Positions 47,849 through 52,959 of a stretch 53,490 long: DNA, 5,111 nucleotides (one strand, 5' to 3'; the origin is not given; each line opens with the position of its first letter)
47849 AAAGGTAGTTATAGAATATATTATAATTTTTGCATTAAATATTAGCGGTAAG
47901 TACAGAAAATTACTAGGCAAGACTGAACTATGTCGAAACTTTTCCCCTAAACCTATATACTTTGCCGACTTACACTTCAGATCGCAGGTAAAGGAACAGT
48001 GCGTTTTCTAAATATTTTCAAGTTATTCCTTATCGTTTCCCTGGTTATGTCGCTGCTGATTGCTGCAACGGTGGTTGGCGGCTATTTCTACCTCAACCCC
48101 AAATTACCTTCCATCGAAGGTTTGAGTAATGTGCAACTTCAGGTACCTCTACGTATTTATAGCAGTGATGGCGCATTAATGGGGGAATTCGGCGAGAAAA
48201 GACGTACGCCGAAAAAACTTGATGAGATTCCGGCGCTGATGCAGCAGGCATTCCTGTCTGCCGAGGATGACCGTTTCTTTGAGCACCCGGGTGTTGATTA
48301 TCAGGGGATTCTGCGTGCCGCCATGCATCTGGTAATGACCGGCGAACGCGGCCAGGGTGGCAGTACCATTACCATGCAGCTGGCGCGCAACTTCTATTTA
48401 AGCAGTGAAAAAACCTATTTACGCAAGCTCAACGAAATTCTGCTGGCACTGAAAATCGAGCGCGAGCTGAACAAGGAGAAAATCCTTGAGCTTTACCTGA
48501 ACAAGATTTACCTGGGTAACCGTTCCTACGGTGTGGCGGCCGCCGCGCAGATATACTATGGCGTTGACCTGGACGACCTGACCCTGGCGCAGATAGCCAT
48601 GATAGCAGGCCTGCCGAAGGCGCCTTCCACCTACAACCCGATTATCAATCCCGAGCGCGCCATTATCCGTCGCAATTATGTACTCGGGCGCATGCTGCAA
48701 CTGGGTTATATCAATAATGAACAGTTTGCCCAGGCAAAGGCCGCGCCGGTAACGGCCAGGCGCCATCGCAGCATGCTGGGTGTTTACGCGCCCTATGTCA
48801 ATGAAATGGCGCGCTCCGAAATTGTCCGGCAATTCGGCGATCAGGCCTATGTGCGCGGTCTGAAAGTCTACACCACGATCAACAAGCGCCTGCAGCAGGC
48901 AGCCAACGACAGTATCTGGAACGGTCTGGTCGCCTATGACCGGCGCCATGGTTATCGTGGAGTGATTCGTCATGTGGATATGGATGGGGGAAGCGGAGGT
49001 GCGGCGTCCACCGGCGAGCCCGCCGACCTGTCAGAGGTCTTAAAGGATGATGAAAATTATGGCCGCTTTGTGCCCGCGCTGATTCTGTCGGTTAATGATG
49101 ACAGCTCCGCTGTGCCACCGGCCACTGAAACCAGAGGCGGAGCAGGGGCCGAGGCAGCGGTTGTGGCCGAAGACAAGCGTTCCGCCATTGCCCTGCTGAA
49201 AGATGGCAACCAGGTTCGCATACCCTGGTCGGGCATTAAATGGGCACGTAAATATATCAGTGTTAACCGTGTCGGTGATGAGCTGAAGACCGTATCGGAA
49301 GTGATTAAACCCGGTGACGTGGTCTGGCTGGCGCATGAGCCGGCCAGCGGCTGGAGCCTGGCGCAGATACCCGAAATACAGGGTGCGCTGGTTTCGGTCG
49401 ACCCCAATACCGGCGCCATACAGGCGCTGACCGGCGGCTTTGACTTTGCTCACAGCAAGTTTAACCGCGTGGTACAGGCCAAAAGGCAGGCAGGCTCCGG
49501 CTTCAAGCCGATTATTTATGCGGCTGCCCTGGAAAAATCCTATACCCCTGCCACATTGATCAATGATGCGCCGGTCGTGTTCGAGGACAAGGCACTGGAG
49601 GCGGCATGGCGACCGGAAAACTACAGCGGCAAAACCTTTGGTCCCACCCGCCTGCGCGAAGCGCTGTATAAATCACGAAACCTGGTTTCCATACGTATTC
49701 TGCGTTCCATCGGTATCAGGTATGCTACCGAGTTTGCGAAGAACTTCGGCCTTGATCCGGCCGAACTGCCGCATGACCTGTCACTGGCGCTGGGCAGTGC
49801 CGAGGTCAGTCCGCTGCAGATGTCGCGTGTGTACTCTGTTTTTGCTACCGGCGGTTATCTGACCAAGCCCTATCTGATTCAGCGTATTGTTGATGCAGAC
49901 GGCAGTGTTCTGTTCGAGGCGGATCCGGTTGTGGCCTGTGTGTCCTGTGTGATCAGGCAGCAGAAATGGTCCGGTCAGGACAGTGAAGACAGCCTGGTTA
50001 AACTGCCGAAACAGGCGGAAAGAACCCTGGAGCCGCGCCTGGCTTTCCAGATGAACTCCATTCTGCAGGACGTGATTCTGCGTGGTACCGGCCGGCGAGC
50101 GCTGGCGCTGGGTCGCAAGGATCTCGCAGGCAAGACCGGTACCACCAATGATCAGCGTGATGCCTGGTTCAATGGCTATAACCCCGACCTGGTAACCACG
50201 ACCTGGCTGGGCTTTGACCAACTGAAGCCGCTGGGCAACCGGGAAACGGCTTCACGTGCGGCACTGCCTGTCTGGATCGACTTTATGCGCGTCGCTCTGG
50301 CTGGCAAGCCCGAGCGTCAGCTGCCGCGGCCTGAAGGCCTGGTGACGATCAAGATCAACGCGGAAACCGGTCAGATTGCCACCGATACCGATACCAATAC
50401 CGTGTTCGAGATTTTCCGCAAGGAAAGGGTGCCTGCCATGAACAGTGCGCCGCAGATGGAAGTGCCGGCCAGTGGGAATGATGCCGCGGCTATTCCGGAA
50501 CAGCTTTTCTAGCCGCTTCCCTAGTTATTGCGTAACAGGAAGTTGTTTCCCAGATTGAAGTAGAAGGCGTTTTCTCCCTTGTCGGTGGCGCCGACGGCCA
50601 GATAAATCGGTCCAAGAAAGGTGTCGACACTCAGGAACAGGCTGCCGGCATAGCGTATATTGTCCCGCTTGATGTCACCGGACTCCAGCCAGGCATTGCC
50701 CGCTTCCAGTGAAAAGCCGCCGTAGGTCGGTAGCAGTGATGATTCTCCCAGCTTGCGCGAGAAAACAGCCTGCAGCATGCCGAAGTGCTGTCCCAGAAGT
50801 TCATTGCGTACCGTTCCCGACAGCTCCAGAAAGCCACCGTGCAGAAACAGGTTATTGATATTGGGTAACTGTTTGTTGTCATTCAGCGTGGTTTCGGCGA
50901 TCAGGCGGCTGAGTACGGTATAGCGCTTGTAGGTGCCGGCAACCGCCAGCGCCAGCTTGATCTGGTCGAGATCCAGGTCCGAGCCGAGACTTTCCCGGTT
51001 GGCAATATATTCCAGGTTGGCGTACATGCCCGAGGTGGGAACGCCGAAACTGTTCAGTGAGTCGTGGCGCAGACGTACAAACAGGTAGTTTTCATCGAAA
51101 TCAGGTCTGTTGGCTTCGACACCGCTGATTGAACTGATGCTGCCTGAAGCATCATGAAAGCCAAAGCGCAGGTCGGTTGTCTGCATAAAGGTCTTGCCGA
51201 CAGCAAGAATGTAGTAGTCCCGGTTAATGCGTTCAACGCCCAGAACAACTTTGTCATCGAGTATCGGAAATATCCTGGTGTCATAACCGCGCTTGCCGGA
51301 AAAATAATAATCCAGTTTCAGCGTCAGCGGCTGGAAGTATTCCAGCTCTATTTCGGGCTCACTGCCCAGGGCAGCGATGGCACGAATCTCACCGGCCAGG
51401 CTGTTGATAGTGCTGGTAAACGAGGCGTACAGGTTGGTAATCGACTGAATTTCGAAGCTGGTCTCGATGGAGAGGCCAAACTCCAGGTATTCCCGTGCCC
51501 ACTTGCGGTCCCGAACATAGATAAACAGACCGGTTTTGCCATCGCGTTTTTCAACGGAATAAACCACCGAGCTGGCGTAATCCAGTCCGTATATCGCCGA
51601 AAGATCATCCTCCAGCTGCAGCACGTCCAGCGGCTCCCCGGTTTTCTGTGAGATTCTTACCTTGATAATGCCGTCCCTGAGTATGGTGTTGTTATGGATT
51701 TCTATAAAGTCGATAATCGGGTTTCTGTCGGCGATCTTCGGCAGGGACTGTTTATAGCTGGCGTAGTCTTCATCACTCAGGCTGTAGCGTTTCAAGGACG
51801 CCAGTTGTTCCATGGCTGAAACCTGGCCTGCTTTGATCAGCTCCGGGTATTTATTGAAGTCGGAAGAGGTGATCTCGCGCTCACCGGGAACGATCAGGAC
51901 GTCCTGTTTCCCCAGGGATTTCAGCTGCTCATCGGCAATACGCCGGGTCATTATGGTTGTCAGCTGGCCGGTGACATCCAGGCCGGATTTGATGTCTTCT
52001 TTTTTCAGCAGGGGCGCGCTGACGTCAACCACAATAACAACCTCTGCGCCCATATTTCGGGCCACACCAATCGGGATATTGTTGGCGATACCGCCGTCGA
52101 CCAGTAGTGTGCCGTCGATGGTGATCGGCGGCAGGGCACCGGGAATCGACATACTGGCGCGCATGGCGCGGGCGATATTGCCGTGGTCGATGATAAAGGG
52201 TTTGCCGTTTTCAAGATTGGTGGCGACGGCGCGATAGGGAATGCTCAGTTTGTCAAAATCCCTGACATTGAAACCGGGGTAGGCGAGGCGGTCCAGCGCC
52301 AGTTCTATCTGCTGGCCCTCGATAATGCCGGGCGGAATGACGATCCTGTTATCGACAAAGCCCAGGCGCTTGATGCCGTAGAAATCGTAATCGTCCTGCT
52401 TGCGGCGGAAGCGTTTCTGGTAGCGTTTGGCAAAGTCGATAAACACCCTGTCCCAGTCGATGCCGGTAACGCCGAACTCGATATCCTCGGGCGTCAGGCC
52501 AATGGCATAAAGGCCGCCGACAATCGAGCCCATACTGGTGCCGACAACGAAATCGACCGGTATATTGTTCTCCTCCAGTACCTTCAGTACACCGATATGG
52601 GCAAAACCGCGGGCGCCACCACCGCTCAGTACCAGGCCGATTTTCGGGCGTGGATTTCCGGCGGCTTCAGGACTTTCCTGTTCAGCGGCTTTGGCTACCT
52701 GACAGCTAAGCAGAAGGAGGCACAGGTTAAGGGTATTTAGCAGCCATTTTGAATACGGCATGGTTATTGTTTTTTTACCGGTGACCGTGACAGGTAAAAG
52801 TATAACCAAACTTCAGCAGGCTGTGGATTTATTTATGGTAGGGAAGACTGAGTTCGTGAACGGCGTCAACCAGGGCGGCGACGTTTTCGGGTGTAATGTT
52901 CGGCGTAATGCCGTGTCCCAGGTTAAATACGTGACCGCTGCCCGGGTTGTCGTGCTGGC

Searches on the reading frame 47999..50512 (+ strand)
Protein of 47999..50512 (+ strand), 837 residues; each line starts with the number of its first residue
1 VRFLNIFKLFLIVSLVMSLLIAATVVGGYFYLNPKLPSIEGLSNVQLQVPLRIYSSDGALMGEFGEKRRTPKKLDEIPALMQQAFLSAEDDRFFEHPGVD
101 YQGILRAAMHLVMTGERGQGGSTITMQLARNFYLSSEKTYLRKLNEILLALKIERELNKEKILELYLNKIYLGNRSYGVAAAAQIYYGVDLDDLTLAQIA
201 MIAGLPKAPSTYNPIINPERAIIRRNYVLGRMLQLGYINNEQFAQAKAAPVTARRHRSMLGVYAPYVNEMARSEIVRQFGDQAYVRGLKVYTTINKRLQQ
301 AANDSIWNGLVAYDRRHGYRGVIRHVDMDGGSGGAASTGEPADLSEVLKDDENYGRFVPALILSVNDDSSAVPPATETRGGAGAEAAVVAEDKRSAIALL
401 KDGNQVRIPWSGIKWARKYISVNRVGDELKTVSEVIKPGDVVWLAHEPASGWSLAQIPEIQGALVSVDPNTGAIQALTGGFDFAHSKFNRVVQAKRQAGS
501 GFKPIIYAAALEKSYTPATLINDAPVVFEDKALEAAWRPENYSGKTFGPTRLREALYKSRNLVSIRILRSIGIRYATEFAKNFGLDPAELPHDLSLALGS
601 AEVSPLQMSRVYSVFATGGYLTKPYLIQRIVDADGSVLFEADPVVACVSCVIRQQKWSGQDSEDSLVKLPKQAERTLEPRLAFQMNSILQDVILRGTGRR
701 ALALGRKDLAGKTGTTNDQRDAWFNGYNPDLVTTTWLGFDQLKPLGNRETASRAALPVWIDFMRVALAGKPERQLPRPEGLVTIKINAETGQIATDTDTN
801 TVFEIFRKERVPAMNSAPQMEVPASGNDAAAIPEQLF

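Call 81: search_protein_families(library=pfam, proteins=[window:47999-50512:+], max_evalue=0.00001)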
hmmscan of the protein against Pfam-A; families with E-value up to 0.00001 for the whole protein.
window:47999-50512:+ (837 aa): 3 families
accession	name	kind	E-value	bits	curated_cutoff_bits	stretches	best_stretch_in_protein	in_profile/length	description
PF00912.28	Transgly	-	1.7e-64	217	27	1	58-232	2-177/178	Transglycosylase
PF00905.27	Transpeptidase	-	3.6e-26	92.5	22.1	1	462-730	1-267/299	Penicillin binding protein transpeptidase domain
PF17092.11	PCB_OB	-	6.9e-24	85.2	27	1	384-460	35-111/111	Penicillin-binding protein OB-like domain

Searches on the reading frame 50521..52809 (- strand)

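Call 81: search_protein_families(library=pfam, proteins=[window:50521-52809:-], max_evalue=0.00001)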
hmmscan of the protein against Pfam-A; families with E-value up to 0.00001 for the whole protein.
window:50521-52809:- (762 aa): 1 family
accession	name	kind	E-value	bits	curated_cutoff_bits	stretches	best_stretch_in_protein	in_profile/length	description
PF01734.28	Patatin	-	1.4e-33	117.1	27.7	1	59-250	1-190/191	Patatin-like phospholipase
